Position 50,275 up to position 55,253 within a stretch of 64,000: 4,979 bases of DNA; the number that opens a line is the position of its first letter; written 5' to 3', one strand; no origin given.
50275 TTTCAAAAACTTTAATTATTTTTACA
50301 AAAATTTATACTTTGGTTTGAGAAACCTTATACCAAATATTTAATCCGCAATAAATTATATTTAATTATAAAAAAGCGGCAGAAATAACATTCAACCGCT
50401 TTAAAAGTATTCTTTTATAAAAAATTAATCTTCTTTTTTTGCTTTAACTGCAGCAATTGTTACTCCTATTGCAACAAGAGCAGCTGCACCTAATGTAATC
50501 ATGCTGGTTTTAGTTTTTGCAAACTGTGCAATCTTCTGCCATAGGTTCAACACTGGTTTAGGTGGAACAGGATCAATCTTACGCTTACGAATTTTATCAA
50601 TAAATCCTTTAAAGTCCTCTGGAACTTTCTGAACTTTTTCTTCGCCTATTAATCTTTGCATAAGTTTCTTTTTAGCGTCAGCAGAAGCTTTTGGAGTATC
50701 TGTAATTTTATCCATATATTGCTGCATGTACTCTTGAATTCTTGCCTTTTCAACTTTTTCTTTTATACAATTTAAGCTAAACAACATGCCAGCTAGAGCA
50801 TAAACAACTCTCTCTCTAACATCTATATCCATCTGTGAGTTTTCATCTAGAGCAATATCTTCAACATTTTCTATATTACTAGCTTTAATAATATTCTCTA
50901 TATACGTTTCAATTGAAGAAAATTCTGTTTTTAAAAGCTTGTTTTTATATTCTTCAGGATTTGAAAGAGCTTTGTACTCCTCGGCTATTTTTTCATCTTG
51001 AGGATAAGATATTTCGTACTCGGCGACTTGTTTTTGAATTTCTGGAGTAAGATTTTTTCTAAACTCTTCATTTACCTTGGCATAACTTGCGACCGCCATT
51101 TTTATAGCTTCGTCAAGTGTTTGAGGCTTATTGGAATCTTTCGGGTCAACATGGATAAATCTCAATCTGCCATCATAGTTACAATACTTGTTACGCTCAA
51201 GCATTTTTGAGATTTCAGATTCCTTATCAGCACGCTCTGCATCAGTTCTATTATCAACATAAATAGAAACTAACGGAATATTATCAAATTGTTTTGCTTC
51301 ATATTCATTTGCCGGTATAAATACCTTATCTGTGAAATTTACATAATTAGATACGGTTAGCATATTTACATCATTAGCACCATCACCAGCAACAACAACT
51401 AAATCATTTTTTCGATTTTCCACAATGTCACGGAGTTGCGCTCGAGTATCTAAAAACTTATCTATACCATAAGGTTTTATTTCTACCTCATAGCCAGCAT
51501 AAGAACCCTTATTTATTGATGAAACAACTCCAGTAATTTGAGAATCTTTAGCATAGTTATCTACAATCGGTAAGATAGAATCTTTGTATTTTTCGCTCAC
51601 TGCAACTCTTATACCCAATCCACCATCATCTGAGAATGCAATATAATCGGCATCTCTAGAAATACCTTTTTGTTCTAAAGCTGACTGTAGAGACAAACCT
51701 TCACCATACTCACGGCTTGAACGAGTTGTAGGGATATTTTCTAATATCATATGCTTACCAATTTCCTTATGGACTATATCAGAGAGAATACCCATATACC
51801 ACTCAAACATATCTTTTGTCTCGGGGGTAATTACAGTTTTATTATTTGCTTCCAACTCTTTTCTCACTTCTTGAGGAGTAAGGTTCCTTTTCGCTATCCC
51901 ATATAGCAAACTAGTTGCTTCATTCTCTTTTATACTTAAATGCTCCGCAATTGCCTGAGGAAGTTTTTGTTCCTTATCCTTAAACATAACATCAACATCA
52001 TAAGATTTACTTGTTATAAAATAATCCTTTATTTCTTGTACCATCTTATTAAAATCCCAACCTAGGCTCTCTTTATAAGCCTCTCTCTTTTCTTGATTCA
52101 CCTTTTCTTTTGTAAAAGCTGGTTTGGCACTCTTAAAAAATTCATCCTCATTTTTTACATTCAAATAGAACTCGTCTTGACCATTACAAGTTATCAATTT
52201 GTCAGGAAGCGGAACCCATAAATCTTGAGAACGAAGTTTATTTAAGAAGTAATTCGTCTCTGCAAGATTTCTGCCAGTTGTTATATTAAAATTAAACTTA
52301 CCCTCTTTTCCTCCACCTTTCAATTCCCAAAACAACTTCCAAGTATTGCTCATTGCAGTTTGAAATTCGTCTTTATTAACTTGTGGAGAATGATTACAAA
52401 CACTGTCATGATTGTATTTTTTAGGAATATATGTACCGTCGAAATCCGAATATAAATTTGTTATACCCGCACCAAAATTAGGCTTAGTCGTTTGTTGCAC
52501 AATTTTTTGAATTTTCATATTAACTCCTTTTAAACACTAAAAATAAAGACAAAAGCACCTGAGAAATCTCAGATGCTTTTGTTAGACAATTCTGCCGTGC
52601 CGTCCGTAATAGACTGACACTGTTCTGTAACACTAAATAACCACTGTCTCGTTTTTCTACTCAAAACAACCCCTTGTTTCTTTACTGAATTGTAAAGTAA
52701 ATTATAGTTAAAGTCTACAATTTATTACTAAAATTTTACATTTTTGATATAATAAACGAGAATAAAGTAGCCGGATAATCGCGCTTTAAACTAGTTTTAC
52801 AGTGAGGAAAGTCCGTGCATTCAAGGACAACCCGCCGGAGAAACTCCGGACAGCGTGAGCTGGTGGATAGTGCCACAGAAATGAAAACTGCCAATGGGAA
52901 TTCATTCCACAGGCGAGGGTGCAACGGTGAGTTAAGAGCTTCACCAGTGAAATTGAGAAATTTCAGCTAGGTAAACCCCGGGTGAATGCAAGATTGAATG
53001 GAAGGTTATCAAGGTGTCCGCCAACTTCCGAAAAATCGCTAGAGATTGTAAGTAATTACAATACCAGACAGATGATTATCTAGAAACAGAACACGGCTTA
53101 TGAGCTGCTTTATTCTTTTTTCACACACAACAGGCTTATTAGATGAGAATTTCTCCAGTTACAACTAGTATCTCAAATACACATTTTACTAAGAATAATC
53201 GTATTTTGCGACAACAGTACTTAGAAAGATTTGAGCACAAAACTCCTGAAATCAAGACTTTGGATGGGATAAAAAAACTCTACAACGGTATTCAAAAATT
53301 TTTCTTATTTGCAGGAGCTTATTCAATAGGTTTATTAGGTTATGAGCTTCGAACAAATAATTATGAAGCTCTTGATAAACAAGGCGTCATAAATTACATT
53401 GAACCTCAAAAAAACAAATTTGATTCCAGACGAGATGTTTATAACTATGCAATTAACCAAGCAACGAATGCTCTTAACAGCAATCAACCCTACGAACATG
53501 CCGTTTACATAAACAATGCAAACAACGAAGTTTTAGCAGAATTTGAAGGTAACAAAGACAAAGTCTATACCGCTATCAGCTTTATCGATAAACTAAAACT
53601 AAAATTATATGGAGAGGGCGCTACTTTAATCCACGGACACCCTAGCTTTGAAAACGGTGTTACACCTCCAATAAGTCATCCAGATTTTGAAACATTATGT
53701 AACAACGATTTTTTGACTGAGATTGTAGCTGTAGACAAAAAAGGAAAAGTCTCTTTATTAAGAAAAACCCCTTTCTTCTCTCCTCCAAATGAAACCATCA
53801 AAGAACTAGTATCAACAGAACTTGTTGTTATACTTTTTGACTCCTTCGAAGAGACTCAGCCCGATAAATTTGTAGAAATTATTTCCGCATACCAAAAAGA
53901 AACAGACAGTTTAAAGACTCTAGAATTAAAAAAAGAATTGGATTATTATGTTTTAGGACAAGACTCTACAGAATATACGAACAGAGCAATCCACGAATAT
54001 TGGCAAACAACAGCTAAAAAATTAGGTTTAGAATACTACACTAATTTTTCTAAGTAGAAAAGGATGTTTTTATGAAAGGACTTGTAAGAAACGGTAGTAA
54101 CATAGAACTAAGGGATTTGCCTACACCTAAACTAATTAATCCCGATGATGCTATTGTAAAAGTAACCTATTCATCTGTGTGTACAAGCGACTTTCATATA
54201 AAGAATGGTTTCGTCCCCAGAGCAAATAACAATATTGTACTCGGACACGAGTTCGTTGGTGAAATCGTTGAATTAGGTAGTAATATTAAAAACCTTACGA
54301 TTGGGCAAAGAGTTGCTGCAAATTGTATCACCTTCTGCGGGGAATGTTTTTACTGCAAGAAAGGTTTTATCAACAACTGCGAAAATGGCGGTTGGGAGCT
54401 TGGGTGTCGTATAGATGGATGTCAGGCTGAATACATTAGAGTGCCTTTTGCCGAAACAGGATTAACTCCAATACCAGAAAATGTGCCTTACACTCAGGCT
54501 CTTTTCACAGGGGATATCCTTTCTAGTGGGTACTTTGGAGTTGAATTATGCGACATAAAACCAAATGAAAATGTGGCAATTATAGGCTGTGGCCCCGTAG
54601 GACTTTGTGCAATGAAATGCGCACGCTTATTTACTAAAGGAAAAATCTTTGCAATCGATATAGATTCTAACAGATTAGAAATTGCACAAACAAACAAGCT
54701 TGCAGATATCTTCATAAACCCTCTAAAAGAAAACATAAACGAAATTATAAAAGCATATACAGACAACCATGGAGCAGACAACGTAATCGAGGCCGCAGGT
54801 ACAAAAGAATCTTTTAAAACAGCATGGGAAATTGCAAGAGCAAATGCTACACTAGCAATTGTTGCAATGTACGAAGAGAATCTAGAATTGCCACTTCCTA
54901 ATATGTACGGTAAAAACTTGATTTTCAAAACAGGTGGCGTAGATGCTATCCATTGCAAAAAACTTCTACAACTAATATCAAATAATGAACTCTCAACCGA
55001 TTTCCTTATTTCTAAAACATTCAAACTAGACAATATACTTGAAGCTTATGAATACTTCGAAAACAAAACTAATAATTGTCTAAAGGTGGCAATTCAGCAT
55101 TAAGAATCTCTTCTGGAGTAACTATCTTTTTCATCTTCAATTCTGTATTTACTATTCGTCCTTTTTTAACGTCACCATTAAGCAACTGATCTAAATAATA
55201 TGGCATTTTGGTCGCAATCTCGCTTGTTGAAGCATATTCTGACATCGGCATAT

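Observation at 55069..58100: Two-gene operon of a membrane-anchored eukaryotic-like kinase-fold protein and a 612-aa coiled-coil protein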

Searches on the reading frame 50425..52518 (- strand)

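Call 3: search_protein_families(library=pfam, proteins=[window:50425-52518:-], max_evalue=1)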
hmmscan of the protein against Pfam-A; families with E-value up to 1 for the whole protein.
window:50425-52518:- (697 aa): 3 families
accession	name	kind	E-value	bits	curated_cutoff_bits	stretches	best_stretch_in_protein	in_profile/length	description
PF08282.18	Hydrolase_3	-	0.0001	22.6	20.9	2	73-261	30-194/255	haloacid dehalogenase-like hydrolase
PF15565.11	Imm30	-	0.051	14.1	27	0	525-631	1-96/98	Immunity protein 30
PF20124.4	DUF6514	-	0.11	13.1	23.9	1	147-219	13-85/94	Family of unknown function (DUF6514)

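Call 7: search_protein_families(library=ncbifam, proteins=[window:50425-52518:-], max_evalue=1)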
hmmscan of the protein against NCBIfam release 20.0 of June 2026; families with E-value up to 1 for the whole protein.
window:50425-52518:- (697 aa): 5 families
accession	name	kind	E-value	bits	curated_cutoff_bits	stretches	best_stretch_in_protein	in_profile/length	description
TIGR01489.1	DKMTPPase-SF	subfamily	0.0015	18.6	81.55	0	346-393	142-184/188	MtnX-like HAD-IB family phosphatase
TIGR01494.1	ATPase_P-type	subfamily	0.034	12.6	62.3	1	365-390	377-404/478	HAD-IC family P-type ATPase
TIGR02471.1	sucr_syn_bact_C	equivalog_domain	0.076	12.5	209.75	1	72-130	28-81/236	sucrose-phosphate synthase, sucrose phosphatase-like domain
TIGR00099.1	Cof-subfamily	subfamily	0.18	11.3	137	1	333-392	168-225/256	Cof-type HAD-IIB family hydrolase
TIGR01484.1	HAD-SF-IIB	subfamily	0.22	11.5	41.8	1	307-390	131-215/221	HAD-IIB family hydrolase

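Call 60: search_protein_families(library=padloc, proteins=[window:50425-52518:-], max_evalue=0.1)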
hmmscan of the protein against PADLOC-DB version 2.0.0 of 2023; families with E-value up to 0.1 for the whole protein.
window:50425-52518:- (697 aa): 0 families

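Call 61: search_protein_families(library=phrogs, proteins=[window:50425-52518:-], max_evalue=0.1)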
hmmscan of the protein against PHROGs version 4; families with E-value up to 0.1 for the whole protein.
window:50425-52518:- (697 aa): 0 families

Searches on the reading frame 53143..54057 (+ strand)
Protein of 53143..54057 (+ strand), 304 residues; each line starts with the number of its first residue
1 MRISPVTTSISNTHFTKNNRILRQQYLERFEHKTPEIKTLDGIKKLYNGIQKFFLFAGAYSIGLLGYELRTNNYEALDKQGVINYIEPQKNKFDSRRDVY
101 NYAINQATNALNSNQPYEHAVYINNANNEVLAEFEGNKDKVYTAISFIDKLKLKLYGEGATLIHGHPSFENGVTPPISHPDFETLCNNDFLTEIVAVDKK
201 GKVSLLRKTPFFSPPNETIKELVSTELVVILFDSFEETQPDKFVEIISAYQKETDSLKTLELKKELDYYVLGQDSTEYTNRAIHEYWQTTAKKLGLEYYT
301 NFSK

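Call 3: search_protein_families(library=pfam, proteins=[window:53143-54057:+], max_evalue=1)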
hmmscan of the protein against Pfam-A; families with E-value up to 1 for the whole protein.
window:53143-54057:+ (304 aa): 0 families

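Call 7: search_protein_families(library=ncbifam, proteins=[window:53143-54057:+], max_evalue=1)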
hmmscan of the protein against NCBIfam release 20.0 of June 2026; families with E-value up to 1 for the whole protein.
window:53143-54057:+ (304 aa): 0 families

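Call 60: search_protein_families(library=padloc, proteins=[window:53143-54057:+], max_evalue=0.1)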
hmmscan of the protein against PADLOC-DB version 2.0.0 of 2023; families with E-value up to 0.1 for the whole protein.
window:53143-54057:+ (304 aa): 0 families

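Call 61: search_protein_families(library=phrogs, proteins=[window:53143-54057:+], max_evalue=0.1)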
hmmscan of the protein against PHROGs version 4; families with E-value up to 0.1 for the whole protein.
window:53143-54057:+ (304 aa): 0 families

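Call 84: search_solved_structures(query=window:53143-54057:+, max_evalue=10, show_alignments=1)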
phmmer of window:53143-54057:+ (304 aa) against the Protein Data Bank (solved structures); distinct sequences matched with E-value up to 10: 2.
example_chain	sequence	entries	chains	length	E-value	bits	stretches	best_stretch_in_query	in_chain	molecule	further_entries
2bug_A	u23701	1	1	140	0.46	13.1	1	96-137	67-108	SERINE/THREONINE PROTEIN PHOSPHATASE 5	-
3k81_A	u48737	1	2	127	1.3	11.6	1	75-129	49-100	Single strand antibody VHH domain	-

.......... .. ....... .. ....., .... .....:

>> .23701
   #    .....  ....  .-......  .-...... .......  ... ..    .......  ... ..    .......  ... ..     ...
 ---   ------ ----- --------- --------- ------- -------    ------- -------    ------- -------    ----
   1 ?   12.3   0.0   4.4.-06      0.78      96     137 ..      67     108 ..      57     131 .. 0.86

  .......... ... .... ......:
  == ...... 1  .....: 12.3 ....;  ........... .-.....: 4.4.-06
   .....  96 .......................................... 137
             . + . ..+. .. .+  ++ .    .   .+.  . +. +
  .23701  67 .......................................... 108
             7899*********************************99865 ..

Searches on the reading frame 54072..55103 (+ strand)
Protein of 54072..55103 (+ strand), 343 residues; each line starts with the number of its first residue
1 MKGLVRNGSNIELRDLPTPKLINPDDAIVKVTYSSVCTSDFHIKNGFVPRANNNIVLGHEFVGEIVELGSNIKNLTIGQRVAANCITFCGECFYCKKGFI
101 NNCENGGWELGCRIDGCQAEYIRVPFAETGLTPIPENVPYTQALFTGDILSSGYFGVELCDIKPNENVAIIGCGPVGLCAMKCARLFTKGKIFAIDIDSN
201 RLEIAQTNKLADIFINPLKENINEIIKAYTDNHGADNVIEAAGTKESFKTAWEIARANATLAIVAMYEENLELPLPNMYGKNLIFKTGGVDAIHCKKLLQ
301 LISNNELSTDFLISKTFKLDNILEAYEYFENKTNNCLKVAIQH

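Call 3: search_protein_families(library=pfam, proteins=[window:54072-55103:+], max_evalue=1)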
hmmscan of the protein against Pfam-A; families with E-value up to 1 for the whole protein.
window:54072-55103:+ (343 aa): 10 families
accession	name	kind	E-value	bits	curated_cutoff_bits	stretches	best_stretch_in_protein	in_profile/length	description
PF08240.17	ADH_N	-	2.9e-26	92.2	23.5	1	24-135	2-103/104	Alcohol dehydrogenase GroES-like domain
PF00107.32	ADH_zinc_N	-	3.6e-17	63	31.8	1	175-283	1-107/129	Zinc-binding dehydrogenase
PF16912.11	Glu_dehyd_C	-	0.0025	17.8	34.9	1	166-277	32-143/211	Glucose dehydrogenase C-terminus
PF13649.12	Methyltransf_25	-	0.0054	17.8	27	1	171-209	4-41/97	Methyltransferase domain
PF01262.27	AlaDh_PNT_C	-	0.027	14.3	23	1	162-229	23-90/214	Alanine dehydrogenase/PNT, C-terminal domain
PF13847.12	Methyltransf_31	-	0.032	14.3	27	1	163-210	2-49/145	Methyltransferase domain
PF13602.12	ADH_zinc_N_2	-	0.037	15.4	27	1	227-332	16-126/134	Zinc-binding dehydrogenase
PF02254.24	TrkA_N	-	0.037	14.8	23.8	1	168-212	1-44/116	TrkA-N domain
PF03721.20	UDPG_MGDP_dh_N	-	0.096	12.7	27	1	167-223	2-56/187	UDP-glucose/GDP-mannose dehydrogenase family, NAD binding domain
PF08241.18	Methyltransf_11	-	0.17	12.9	21.2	1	171-223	3-52/95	Methyltransferase domain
